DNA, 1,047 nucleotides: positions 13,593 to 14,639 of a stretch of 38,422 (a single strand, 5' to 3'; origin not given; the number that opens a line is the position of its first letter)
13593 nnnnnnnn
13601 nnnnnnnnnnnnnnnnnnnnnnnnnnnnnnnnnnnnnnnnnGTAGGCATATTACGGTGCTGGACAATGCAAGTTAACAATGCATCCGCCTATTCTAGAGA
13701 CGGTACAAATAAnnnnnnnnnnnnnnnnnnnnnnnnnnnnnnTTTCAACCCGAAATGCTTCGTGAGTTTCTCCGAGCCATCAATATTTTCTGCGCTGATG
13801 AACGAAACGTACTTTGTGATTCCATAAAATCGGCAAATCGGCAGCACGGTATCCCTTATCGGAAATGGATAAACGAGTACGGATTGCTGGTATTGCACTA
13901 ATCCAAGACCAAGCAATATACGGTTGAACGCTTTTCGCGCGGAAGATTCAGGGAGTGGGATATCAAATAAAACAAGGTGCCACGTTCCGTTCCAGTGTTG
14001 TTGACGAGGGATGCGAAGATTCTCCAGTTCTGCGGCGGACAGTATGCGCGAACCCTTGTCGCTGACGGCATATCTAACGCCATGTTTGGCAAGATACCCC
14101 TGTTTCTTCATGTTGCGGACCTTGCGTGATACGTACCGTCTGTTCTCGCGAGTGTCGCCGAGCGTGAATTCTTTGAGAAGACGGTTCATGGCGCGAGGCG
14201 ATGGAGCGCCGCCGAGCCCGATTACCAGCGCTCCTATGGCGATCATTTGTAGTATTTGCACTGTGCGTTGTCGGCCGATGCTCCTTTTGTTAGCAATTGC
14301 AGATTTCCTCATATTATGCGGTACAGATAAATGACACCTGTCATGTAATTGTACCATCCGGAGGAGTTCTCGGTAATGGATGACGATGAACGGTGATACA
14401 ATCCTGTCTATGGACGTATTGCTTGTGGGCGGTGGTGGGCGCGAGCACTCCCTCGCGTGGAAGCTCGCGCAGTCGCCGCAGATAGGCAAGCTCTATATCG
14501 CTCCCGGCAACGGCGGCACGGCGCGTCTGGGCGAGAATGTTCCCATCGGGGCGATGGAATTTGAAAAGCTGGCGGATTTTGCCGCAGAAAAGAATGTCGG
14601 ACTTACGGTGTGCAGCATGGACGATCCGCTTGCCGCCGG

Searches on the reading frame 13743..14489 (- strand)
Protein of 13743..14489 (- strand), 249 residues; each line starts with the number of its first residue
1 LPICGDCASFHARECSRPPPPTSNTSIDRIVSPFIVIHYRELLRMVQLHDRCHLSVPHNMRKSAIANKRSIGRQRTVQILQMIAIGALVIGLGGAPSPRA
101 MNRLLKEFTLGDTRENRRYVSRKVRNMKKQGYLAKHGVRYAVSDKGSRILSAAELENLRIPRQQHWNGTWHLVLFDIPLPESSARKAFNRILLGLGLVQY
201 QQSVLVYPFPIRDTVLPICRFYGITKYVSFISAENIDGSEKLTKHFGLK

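Call 101: search_protein_families(library=pfam, proteins=[window:13743-14489:-], max_evalue=0.001)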
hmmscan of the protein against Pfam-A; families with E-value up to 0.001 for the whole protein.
window:13743-14489:- (249 aa): 1 family
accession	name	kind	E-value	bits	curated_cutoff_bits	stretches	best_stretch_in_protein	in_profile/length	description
PF20803.2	PaaX_M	-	3.7e-15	56.2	24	1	164-240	2-78/83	PaaX protein central Cas2-like domain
